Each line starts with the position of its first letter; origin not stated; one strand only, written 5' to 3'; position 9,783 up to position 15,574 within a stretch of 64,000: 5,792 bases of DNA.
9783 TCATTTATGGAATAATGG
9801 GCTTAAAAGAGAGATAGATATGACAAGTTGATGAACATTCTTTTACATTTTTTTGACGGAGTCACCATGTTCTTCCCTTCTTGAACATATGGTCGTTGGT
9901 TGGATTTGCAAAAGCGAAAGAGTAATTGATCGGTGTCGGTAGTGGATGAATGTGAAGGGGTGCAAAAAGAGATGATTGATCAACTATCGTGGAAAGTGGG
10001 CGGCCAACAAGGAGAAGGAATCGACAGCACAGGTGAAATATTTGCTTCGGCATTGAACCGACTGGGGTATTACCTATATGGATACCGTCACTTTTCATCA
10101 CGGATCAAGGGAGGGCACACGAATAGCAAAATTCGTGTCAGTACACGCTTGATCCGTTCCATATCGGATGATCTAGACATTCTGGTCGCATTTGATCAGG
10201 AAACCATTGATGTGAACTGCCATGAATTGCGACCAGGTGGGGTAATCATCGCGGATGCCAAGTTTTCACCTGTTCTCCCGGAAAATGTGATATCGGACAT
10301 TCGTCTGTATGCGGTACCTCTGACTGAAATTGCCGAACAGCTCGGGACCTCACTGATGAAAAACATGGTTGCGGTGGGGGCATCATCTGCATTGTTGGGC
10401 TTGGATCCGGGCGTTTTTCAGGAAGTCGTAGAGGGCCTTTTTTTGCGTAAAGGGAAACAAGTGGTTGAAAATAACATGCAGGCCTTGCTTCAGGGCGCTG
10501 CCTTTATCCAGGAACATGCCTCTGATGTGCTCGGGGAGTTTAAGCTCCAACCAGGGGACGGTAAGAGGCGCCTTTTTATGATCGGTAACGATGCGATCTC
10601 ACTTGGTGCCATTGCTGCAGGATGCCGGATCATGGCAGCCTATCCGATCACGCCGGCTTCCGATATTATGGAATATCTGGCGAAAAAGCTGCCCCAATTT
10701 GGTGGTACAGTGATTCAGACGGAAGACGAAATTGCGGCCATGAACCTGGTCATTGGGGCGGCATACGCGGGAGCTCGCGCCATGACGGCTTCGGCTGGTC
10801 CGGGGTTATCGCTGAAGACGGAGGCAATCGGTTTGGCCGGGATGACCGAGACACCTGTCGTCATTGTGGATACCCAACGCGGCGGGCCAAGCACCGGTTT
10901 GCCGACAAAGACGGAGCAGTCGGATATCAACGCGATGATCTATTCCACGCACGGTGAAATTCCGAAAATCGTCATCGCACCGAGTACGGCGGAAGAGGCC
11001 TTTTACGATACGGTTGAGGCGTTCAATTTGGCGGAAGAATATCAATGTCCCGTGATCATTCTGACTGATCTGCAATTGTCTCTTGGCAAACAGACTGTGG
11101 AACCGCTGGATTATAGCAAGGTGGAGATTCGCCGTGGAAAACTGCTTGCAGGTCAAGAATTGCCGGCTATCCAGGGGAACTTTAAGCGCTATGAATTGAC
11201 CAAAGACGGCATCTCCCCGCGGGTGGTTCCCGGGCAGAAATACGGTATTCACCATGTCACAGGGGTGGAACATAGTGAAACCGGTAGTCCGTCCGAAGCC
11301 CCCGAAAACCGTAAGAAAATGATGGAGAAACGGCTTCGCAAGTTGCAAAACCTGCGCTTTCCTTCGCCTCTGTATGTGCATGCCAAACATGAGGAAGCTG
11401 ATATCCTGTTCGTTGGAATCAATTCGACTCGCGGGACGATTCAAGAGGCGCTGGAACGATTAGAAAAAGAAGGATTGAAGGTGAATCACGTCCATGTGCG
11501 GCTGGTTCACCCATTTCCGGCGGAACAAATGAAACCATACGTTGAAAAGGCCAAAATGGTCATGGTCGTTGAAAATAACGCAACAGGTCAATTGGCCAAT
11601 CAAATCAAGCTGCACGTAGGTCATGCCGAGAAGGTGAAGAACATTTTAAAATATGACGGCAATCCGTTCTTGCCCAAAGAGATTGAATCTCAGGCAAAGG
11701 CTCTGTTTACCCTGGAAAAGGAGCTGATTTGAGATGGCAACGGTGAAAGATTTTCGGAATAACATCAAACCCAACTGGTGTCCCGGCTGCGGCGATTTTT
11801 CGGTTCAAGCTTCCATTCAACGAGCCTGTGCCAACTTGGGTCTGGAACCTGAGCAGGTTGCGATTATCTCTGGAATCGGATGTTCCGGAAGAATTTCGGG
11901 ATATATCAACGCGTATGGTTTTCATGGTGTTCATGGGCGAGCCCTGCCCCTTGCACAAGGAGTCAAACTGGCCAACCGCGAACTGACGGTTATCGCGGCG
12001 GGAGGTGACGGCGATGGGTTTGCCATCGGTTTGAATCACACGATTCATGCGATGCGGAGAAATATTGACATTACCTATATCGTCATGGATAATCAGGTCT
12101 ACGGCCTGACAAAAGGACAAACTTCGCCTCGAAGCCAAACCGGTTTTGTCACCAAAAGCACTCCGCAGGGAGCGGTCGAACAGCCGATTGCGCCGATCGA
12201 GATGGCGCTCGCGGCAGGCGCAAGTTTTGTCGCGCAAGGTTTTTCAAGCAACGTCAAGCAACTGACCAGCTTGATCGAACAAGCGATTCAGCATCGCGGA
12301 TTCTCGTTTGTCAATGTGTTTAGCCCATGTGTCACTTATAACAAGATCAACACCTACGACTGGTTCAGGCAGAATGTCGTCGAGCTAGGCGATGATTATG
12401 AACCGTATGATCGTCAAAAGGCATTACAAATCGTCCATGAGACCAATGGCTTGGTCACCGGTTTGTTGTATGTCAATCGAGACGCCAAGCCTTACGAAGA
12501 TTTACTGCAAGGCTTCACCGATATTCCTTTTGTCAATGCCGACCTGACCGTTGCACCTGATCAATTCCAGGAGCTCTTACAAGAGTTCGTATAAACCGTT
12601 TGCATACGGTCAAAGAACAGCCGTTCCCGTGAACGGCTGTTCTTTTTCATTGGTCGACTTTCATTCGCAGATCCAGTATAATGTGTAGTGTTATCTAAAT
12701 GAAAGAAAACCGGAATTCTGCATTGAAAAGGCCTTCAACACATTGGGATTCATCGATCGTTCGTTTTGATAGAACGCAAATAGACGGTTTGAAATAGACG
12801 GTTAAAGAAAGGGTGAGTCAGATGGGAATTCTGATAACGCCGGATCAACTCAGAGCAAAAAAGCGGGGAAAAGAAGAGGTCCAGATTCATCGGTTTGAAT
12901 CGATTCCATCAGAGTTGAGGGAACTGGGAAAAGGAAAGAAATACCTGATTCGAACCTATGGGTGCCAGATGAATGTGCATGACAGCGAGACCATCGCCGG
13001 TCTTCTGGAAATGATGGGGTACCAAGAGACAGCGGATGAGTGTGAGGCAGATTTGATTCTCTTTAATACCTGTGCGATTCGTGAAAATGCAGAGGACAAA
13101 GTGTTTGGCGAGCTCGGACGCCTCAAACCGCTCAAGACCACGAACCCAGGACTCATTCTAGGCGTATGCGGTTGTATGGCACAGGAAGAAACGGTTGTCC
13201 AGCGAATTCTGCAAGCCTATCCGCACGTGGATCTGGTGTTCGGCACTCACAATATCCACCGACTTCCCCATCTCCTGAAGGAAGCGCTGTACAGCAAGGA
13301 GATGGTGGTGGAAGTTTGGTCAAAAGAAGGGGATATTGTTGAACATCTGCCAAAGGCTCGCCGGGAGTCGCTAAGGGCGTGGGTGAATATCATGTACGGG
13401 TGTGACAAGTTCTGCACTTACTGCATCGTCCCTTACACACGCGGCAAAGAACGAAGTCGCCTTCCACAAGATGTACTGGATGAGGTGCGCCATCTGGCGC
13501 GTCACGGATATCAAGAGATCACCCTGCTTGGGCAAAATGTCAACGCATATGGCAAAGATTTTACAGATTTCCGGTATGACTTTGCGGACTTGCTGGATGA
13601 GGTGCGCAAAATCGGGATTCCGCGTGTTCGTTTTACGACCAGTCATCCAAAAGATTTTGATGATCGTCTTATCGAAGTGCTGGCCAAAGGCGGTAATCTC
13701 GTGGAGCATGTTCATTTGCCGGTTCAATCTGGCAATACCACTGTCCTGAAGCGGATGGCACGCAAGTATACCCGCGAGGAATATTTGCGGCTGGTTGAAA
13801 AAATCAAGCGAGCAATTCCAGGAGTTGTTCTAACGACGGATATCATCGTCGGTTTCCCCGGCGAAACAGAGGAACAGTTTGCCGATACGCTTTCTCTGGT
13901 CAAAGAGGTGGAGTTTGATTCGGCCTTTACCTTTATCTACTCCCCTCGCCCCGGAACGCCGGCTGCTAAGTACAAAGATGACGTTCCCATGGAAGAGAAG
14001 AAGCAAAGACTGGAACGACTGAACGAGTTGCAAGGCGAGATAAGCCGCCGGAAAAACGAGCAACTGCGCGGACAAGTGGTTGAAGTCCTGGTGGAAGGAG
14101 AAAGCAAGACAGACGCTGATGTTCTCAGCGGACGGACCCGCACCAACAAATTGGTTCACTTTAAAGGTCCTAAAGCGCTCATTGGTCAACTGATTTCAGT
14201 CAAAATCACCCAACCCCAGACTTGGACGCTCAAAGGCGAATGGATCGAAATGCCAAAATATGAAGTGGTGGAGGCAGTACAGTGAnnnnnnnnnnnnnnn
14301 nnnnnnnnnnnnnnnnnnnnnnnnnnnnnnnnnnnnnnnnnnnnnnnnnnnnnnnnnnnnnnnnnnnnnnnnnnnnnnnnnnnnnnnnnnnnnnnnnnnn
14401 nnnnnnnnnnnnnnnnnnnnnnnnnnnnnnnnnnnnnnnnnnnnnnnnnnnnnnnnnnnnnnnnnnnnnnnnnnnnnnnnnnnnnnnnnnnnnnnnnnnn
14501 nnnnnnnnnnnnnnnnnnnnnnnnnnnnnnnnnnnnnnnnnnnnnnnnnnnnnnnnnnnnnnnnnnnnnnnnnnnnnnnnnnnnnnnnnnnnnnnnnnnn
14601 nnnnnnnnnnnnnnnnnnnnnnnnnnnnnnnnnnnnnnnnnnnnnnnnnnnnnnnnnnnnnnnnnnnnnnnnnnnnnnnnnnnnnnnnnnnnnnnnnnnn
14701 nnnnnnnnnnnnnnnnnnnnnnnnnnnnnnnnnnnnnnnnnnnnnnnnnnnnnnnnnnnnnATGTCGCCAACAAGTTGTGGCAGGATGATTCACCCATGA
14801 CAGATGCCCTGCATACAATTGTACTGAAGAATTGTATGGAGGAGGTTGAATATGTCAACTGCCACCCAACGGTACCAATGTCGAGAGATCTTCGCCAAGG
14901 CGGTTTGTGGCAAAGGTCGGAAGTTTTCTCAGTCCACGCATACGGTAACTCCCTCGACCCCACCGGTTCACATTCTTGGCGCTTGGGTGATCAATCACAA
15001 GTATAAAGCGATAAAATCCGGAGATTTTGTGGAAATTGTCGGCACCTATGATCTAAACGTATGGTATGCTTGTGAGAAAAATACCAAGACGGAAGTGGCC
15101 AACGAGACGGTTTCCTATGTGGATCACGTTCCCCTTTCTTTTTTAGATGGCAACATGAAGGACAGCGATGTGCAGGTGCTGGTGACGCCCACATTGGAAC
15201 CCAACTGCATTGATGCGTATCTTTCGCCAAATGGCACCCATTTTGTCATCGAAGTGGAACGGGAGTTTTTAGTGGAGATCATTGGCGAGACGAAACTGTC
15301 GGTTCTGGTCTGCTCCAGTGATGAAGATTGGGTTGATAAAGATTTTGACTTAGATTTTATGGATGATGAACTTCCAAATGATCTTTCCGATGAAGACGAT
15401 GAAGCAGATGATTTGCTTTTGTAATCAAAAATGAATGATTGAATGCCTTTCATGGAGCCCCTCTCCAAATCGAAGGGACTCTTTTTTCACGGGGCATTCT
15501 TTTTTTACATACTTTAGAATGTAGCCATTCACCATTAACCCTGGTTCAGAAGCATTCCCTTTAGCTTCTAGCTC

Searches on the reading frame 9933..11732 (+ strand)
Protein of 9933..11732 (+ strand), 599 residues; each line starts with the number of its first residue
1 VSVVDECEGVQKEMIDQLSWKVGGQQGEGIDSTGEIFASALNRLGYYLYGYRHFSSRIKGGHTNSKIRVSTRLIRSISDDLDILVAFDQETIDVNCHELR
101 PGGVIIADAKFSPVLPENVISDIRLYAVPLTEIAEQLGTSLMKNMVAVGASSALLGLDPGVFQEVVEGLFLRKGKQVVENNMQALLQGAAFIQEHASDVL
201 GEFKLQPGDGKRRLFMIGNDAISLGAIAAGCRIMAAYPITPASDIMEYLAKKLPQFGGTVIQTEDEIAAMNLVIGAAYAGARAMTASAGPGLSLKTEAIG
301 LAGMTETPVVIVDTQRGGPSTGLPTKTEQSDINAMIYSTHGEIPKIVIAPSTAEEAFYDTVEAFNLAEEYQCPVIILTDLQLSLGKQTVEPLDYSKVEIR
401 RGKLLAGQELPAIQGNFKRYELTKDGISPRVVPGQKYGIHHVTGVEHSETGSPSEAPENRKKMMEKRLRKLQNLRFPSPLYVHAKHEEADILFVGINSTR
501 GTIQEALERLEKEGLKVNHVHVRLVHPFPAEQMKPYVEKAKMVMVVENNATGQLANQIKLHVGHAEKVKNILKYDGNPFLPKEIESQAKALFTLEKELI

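Call 68: search_protein_families(library=ncbifam, proteins=[window:9933-11732:+], max_evalue=1e-30)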
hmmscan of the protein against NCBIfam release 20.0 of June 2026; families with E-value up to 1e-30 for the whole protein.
window:9933-11732:+ (599 aa): 5 families
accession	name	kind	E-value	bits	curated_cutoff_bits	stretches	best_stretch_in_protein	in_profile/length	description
TIGR03710.1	OAFO_sf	subfamily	9.5e-213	707.8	482.75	1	18-587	2-560/561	2-oxoacid:acceptor oxidoreductase subunit alpha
NF041170.1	Oxoac_fdxalpha_Archa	equivalog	5.1e-147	490.9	800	1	140-592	161-623/636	2-oxoacid:ferredoxin oxidoreductase subunit alpha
NF006412.0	PRK08659.1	equivalog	2.2e-107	359.5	411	1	212-589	4-374/378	2-oxoacid:acceptor oxidoreductase subunit alpha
NF007206.0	PRK09627.1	equivalog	1.8e-81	274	579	1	212-589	2-373/375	2-oxoglutarate synthase subunit alpha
NF005507.0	PRK07119.1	subfamily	1.2e-66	225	399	1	212-398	3-186/352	3-methyl-2-oxobutanoate dehydrogenase subunit VorB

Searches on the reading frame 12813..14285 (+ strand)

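Call 68: search_protein_families(library=ncbifam, proteins=[window:12813-14285:+], max_evalue=1e-30)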
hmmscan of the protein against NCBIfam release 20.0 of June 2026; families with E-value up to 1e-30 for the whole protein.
window:12813-14285:+ (490 aa): 6 families
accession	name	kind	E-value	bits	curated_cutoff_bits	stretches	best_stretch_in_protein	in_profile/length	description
TIGR01574.1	miaB-methiolase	equivalog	1.6e-189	630.5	355.3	1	43-476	1-435/437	tRNA (N6-isopentenyl adenosine(37)-C2)-methylthiotransferase MiaB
TIGR00089.1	TIGR00089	subfamily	2.9e-160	533.7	251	1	43-475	1-429/429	MiaB/RimO family radical SAM methylthiotransferase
NF010916.0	PRK14336.1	equivalog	1.3e-114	383.2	606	1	43-479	3-414/418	tRNA (N6-isopentenyl adenosine(37)-C2)-methylthiotransferase MiaB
TIGR01579.1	MiaB-like-C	equivalog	6e-102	342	357.05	1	46-465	1-416/416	tRNA (N(6)-L-threonylcarbamoyladenosine(37)-C(2))-methylthiotransferase MtaB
TIGR01125.1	TIGR01125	equivalog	4.5e-85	286.3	356.95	1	46-473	4-430/432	30S ribosomal protein S12 methylthiotransferase RimO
TIGR01578.1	MiaB-like-B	hypoth_equivalog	1.4e-76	258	314.7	1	43-478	1-421/421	tRNA (N(6)-L-threonylcarbamoyladenosine(37)-C(2))-methylthiotransferase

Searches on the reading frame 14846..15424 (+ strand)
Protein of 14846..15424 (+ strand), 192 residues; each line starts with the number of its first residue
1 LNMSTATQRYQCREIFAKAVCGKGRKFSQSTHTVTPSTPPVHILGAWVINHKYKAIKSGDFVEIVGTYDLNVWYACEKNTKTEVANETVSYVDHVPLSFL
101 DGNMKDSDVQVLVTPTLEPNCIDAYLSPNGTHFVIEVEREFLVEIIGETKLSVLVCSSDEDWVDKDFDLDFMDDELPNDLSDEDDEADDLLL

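Call 68: search_protein_families(library=ncbifam, proteins=[window:14846-15424:+], max_evalue=1e-30)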
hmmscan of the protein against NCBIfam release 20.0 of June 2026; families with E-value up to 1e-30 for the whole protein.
window:14846-15424:+ (192 aa): 0 families

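Call 75: search_protein_families(library=pfam, proteins=[window:14846-15424:+], max_evalue=0.001)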
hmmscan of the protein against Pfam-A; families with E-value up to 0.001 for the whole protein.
window:14846-15424:+ (192 aa): 1 family
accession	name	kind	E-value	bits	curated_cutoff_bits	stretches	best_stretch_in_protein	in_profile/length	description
PF10628.14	CotE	-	8.5e-66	221.3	25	1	11-177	1-168/177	Outer spore coat protein E (CotE)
